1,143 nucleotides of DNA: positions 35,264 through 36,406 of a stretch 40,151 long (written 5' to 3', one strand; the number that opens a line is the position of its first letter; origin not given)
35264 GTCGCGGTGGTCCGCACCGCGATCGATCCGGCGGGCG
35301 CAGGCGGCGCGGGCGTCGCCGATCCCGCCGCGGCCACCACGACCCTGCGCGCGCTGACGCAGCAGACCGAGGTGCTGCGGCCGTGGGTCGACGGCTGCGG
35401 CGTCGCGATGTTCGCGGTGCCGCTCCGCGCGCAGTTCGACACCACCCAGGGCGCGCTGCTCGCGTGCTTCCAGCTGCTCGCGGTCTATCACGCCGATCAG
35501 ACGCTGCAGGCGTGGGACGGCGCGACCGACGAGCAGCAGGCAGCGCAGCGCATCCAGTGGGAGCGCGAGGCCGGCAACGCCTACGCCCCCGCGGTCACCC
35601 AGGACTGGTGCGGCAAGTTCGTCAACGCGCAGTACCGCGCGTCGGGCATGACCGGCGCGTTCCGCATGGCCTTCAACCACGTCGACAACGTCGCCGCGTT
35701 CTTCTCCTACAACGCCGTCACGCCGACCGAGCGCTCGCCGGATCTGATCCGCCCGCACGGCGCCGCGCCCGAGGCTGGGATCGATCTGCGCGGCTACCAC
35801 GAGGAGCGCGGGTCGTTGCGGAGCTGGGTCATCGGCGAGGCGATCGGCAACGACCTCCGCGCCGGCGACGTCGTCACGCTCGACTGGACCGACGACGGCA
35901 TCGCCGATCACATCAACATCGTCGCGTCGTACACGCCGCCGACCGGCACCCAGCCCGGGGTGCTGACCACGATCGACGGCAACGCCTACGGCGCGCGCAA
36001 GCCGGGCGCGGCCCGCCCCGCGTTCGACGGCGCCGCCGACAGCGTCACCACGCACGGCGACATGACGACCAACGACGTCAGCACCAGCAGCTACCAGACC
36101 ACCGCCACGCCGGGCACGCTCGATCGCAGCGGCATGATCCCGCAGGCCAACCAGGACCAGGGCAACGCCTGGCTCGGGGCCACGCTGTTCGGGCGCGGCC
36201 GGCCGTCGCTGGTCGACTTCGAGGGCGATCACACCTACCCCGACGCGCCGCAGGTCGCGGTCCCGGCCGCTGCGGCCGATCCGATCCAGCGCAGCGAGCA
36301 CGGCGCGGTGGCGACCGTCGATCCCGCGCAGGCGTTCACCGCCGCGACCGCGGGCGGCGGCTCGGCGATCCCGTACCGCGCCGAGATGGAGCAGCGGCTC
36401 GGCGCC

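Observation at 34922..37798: Orphan ~958-aa toxin-like protein: a DUF4157 HExxH core between two different papain-like Cys/His domains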

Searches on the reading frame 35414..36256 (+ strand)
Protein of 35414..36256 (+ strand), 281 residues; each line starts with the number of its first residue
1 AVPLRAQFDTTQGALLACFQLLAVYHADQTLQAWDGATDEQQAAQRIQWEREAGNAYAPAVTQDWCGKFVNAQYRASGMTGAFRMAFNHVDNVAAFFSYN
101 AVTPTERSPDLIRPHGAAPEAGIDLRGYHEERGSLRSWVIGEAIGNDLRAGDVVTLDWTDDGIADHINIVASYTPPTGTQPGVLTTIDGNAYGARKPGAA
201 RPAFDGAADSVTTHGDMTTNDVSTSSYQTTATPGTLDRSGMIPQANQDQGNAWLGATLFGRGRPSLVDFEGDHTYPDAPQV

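Call 28: search_solved_structures(query=A2, max_evalue=10, show_alignments=2)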
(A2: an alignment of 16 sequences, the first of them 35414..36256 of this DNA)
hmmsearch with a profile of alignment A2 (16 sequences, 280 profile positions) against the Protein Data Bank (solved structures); distinct sequences matched with E-value up to 10: 2.
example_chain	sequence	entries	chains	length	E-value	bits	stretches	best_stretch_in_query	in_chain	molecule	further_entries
8d8p_A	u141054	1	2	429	0.34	13.3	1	175-240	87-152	Decarboxylase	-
9ncf_S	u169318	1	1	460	0.41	13.1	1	164-256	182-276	Immunoglobulin-like domain protein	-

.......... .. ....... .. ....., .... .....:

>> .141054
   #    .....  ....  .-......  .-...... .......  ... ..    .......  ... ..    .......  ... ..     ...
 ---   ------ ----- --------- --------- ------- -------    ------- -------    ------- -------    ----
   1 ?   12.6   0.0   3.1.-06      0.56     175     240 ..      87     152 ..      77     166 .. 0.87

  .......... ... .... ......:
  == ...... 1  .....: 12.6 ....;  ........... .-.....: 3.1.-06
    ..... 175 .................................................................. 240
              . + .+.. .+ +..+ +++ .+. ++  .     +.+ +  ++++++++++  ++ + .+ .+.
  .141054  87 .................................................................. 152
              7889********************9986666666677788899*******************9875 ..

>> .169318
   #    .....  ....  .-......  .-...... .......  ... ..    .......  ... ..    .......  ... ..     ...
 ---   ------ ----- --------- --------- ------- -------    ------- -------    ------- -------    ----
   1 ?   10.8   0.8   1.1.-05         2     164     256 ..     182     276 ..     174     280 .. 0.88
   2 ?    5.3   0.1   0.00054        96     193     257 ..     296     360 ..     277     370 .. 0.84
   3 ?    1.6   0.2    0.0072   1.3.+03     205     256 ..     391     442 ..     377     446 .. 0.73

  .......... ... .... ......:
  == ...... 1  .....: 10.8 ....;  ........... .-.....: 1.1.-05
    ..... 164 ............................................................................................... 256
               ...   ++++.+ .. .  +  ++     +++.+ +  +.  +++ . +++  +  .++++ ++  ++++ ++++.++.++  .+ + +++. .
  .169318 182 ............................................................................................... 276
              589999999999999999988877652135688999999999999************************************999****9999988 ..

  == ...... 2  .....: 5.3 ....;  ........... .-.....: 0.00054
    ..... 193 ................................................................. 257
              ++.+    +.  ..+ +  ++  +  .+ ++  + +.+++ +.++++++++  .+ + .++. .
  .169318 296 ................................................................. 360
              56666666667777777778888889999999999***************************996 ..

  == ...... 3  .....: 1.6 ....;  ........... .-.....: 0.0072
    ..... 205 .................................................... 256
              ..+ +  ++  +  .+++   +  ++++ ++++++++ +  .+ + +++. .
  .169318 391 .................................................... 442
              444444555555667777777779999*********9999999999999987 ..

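Call 39: predict_structure(alignment_id=A2)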
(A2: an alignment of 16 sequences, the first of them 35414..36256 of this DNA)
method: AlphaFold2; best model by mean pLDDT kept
length: 281 residues; sequences in the alignment: 16
mean_pLDDT: 80.7   pTM: 0.85
mean pLDDT of the five models: 80.7, 79.3, 69.9, 42.0, 37.3
residues with pLDDT >= 90: 108; 70-90: 112; 50-70: 41; < 50: 20
segments of 3 or more residues with pLDDT < 50: 206-219
pLDDT, mean of each block of 10 residues (from residue 1): 89 95 92 79 82 69 76 93 87 88 65 82 90 93 93 90 87 92 88 55 49 44 84 83 63 78 95 83 54
secondary structure, 60 per line:
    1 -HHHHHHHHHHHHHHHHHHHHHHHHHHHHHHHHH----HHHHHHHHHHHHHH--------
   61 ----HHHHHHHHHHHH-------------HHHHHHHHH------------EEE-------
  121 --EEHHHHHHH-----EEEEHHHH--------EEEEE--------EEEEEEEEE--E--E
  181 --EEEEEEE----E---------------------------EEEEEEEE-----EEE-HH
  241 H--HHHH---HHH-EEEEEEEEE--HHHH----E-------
elements in order: H2-34 H39-52 H65-76 H90-98 E111-113 H125-131 E137-140 H141-144 E153-157 E166-174 E183-189 E222-229 E235-237 H244-247 E255-263 H266-269

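Call 43: fold_search(model_id=the predicted structure, library=pdb)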
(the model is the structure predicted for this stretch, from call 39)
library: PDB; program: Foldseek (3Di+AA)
matches with E <= 10: 373; with E <= 0.001: 0
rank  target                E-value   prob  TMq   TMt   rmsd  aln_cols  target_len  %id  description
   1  5d74_A                5.6e-02  0.82  0.19  0.23   6.8       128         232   14  The crystal structure of Ly7917 (released 2016-08-17)
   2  5d74_B                6.7e-02  0.80  0.19  0.22   6.7       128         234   14  The crystal structure of Ly7917 (released 2016-08-17)
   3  3a30                  1.9e-01  0.51  0.21  0.31   8.4       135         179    9  E. coli Gsp amidase C59 acetate modification (released 2010-05-19)
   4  3a2y                  2.5e-01  0.44  0.21  0.30   8.4       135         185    9  E. coli Gsp amidase C59A complexed with Gsp (released 2010-05-19)
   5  2vob_B                3.0e-01  0.18  0.23  0.13   8.5       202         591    9  TRYPANOTHIONE SYNTHETASE (released 2008-05-06)
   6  8zal_A                3.0e-01  0.03  0.14  0.12  36.9       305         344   12  EmrAB-TolC MFS-type tripartite multidrug efflux pump EA (released 2025-04-30)
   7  3a2z                  3.6e-01  0.33  0.20  0.29   8.5       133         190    9  E. coli Gsp amidase Cys59 sulfenic acid (released 2010-05-19)
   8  8zar_C                3.6e-01  0.04  0.14  0.12  39.2       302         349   13  EmrAB-TolC MFS-type tripartite multidrug efflux pump FA (released 2025-04-30)
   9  6nii_A                3.8e-01  0.05  0.11  0.15   9.8       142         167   10  Crystal structure of RavD (residues 1-200) from Legionella pneumophila (strain Corby) (released 2019-05-22)
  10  8zar_D                3.8e-01  0.03  0.14  0.11  39.6       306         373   14  EmrAB-TolC MFS-type tripartite multidrug efflux pump FA (released 2025-04-30)
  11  8zal_B                3.8e-01  0.02  0.11  0.10  40.2       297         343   11  EmrAB-TolC MFS-type tripartite multidrug efflux pump EA (released 2025-04-30)
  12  2eko_MODEL_1_A        4.1e-01  0.28  0.12  0.34   3.7        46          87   13  Solution structure of RUH-073, a Pseudo Chromo Domain from Human cDNA (released 2007-09-25)
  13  9hl3_A                4.9e-01  0.01  0.09  0.07  20.8       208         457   12  TRPML1 in complex with compound 1a (released 2025-06-04)
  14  6v9z_A                5.2e-01  0.14  0.19  0.09   9.4       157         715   11  Cryo-EM structure of PCAT1 bound to its CtA peptide substrate (released 2020-01-22)
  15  2vob_A                5.8e-01  0.23  0.23  0.12   5.6       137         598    9  TRYPANOTHIONE SYNTHETASE (released 2008-05-06)
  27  6sqx_A                8.9e-01  0.08  0.15  0.10  10.3       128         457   12  Insights into a novel NlpC/P60 Endopeptidase from Photobacterium damselae subsp. piscicida (released 2020-09-30)
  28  6sqx_B                8.9e-01  0.07  0.14  0.10  11.4       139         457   12  Insights into a novel NlpC/P60 Endopeptidase from Photobacterium damselae subsp. piscicida (released 2020-09-30)
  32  4bi4_A                1.1e+00  0.04  0.15  0.22  11.1       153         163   15  Structure and function of amidase toxin - antitoxin combinations associated with the type VI secretion system of Serra (released 2013-06-19)
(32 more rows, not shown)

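Call 57: search_protein_representatives(alignment_id=A2)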
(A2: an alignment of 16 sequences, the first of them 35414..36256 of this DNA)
Query: 16 sequences, 280 profile positions. Proteins with E-value up to 0.001 (for the whole library): 315; up to 1e-10: 186; up to 1e-30: 49. The best 150 are listed.
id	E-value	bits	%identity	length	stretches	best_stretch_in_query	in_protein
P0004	3.1e-118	410.4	-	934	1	3-278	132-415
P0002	1.2e-116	405.2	-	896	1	1-279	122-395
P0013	2.0e-116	404.5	-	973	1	3-275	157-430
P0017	3.3e-116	403.8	-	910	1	3-279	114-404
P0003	2.1e-115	401.2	-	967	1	1-275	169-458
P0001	5.3e-115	399.8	-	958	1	3-275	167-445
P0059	1.1e-109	382.4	-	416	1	2-272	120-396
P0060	3.5e-104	364.4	-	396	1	3-275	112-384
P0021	1.6e-93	329.4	-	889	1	3-276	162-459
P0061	1.3e-86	306.7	-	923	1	2-272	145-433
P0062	3.9e-50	187.1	-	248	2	9-169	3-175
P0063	2.7e-45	171.1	-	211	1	92-278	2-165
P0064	2.4e-38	148.4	-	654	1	3-271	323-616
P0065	5.3e-38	147.2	-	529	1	49-271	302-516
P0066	1.1e-37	146.2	-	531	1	3-271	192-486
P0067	1.5e-37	145.8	-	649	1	44-271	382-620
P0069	3.3e-36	141.4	-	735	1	56-272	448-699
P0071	9.3e-36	139.9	-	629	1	4-271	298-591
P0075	7.9e-35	136.8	-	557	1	1-270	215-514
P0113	1.2e-28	116.6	-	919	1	52-271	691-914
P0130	4.3e-27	111.4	-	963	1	18-272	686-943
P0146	9.0e-23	97.3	-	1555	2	57-274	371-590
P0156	1.0e-20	90.5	-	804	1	8-272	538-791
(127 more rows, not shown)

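Call 58: search_protein_families(library=pfam, proteins=[P0064, P0065, P0066, P0067, P0069, P0071, P0075, P0113, P0130, P0146], max_evalue=0.05)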
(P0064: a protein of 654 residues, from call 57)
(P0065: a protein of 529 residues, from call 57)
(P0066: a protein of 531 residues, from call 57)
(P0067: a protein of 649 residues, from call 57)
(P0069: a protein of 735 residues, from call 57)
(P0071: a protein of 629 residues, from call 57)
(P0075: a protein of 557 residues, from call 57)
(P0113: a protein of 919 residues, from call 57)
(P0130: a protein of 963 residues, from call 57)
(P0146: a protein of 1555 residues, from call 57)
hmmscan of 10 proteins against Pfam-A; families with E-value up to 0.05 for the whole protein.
P0064 (654 aa): 2 families
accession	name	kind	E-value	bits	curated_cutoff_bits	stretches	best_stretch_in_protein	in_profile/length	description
PF01471.23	PG_binding_1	-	8.3e-09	35.9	23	1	88-128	18-57/57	Putative peptidoglycan binding domain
PF12671.13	Amidase_6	-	0.00097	19.7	23.2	1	395-520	29-138/163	Putative amidase domain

P0065 (529 aa): 1 family
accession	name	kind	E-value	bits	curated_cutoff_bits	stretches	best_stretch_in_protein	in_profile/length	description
PF12671.13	Amidase_6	-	0.012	16.2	23.2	1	349-431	58-138/163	Putative amidase domain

P0066 (531 aa): 1 family
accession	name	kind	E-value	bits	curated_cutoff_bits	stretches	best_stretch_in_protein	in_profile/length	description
PF12671.13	Amidase_6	-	0.031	14.8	23.2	0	270-391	32-138/163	Putative amidase domain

P0067 (649 aa): 1 family
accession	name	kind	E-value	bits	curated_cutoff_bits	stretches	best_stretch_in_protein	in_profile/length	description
PF01471.23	PG_binding_1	-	4.6e-06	27.1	23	1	83-124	16-57/57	Putative peptidoglycan binding domain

P0069 (735 aa): 2 families
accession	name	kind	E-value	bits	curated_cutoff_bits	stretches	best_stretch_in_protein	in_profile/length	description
PF01471.23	PG_binding_1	-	2.6e-08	34.3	23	1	107-142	20-55/57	Putative peptidoglycan binding domain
PF12671.13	Amidase_6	-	0.0024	18.4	23.2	1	455-577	32-138/163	Putative amidase domain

P0071 (629 aa): 2 families
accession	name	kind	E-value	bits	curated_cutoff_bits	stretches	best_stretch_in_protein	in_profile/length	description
PF01471.23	PG_binding_1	-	3.3e-08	34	23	1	81-119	20-57/57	Putative peptidoglycan binding domain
PF09374.15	PG_binding_3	-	0.0078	16.8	24.6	0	275-318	4-48/76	Predicted Peptidoglycan domain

P0075 (557 aa): 0 families

P0113 (919 aa): 2 families
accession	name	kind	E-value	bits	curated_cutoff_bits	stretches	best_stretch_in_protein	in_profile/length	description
PF13699.11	eCIS_core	-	4e-27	94.6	22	1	181-254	1-78/79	eCIS core domain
PF12671.13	Amidase_6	-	0.0033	18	23.2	1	731-809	57-136/163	Putative amidase domain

P0130 (963 aa): 4 families
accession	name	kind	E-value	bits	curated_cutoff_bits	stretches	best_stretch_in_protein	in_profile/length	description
PF08239.17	SH3_3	-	4.8e-11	43.1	27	1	456-506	2-54/54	Bacterial SH3 domain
PF05257.22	CHAP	-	7.7e-06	26.8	26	1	776-846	13-81/81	CHAP domain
PF19460.4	DUF5997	-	0.0066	17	27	0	417-489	20-92/108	Family of unknown function (DUF5997)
PF06347.19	SH3_4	-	0.043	14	24.1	0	457-501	5-50/56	Bacterial SH3 domain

P0146 (1555 aa): 2 families
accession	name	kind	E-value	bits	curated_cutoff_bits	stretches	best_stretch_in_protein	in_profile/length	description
PF13699.11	eCIS_core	-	6e-22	78.1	22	2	124-189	8-78/79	eCIS core domain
PF12671.13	Amidase_6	-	0.042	14.4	23.2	0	446-508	69-138/163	Putative amidase domain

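Call 60: find_encoding_contigs(protein=P0059, flank=6000, max_places=2)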
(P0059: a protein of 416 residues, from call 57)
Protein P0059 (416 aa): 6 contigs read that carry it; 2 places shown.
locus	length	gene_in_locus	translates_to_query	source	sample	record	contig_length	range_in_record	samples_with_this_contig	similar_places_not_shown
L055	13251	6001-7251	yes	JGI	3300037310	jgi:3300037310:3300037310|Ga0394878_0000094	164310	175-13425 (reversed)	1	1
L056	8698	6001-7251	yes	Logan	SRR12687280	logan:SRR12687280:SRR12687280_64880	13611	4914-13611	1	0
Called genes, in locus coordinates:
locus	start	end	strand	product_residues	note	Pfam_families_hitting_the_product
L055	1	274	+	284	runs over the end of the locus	-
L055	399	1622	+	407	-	-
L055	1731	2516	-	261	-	PF08281:Sigma70_r4_2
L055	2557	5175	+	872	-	PF00069:Pkinase, PF03109:ABC1 (faint), PF07714:PK_Tyr_Ser-Thr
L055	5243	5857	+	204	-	-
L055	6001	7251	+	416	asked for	-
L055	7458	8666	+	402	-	PF25954:Beta-barrel_RND_2, PF25989:YknX_C (weak)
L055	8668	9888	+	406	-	PF12704:MacB_PCD, PF02687:FtsX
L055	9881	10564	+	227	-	PF02463:SMC_N (faint), PF00005:ABC_tran, PF13304:AAA_21 (faint)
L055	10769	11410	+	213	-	PF03793:PASTA (faint)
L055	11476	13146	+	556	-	PF12388:Peptidase_M57 (faint)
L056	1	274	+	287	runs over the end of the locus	-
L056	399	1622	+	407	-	-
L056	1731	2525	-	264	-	PF08281:Sigma70_r4_2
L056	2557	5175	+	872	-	PF00069:Pkinase, PF03109:ABC1 (faint), PF07714:PK_Tyr_Ser-Thr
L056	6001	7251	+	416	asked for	-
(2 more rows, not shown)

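Call 74: search_solved_structures(query=A5, max_evalue=10, show_alignments=3)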
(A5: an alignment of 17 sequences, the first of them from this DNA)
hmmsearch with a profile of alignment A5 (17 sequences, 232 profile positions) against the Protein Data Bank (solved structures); distinct sequences matched with E-value up to 10: 3.
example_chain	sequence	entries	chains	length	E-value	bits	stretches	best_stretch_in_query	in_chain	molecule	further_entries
5jpq_b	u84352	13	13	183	0.22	14.4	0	52-95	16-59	Imp3 | U3 small nucleolar ribonucleoprotein protein IMP3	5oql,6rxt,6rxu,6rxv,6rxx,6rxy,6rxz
5d74_A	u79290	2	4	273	0.35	13.8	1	89-199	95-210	Putative phage lysin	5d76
9dei_L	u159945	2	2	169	1.5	11.7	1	69-99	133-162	KREPA5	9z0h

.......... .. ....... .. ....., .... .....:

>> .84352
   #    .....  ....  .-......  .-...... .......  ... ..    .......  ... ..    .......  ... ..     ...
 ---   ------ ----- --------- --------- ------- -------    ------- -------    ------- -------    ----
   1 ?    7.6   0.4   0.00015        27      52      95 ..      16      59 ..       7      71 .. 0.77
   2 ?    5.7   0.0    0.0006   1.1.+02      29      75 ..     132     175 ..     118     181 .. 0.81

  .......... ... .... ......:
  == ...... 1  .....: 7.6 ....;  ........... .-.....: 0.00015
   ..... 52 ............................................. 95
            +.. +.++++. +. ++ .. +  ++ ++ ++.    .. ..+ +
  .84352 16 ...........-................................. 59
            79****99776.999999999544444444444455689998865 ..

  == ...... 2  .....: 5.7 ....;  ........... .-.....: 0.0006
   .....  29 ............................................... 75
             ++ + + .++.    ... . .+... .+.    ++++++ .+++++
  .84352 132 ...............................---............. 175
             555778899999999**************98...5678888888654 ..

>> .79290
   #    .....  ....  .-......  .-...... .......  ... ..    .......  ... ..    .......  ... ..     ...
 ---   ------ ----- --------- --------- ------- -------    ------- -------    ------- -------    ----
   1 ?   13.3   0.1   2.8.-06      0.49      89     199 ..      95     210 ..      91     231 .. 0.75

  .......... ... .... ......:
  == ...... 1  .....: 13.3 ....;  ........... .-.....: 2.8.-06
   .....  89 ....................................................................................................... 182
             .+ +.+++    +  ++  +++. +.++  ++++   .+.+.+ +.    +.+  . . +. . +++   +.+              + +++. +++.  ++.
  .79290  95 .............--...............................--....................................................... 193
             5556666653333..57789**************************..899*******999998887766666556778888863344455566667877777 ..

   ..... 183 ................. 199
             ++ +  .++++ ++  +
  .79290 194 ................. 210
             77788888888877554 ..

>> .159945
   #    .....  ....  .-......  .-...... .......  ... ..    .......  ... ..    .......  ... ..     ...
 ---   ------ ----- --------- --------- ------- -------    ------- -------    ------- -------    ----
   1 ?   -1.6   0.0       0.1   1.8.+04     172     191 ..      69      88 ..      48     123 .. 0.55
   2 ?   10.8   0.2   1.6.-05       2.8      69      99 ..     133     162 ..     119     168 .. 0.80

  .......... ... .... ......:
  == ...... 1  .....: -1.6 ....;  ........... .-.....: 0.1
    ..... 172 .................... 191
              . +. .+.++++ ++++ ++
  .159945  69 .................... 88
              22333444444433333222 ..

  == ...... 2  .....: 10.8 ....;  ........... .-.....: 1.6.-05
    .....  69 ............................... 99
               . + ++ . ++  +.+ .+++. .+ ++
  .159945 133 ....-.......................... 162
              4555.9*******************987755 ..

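Call 75: search_protein_families(library=pfam, alignment_id=A5, max_evalue=1)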
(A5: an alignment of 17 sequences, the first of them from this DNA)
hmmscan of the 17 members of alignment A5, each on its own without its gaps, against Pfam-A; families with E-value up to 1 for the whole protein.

A. member 1, seq(243 aa): 1 family
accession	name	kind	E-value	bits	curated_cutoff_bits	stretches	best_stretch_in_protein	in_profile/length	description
PF12671.13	Amidase_6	-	0.0098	16.4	23.2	1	109-136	102-129/163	Putative amidase domain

B. families by the number of members that match (of 17 scanned): 7 families
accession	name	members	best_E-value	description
PF12671.13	Amidase_6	10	0.00043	Putative amidase domain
PF05257.22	CHAP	6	1.2e-06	CHAP domain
PF14568.11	SUKH_6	1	0.0027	SMI1-KNR4 cell-wall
PF13964.12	Kelch_6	1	0.0029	Kelch motif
PF01833.30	TIG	1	0.0065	IPT/TIG domain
PF05589.17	DUF768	1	0.076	Protein of unknown function (DUF768)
PF09346.15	SMI1_KNR4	1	0.11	SMI1 / KNR4 family (SUKH-1)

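Call 89: find_encoding_contigs(protein=P0130, flank=10000, max_places=2)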
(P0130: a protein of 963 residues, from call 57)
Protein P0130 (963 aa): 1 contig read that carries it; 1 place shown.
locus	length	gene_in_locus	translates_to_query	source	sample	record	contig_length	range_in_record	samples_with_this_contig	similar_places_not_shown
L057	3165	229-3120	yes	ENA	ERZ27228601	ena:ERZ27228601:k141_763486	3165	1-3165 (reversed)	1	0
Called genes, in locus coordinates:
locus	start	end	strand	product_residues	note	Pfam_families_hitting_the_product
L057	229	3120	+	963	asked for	PF08239:SH3_3, PF05257:CHAP (weak)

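Call 90: find_encoding_contigs(protein=P0156, flank=10000, max_places=2)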
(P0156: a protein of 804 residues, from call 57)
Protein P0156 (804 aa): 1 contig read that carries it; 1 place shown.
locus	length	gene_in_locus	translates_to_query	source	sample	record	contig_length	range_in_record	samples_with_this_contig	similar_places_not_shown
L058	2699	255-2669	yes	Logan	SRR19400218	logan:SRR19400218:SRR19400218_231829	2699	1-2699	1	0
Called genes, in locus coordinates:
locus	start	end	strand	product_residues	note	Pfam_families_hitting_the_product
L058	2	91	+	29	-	?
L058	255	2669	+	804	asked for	PF13699:eCIS_core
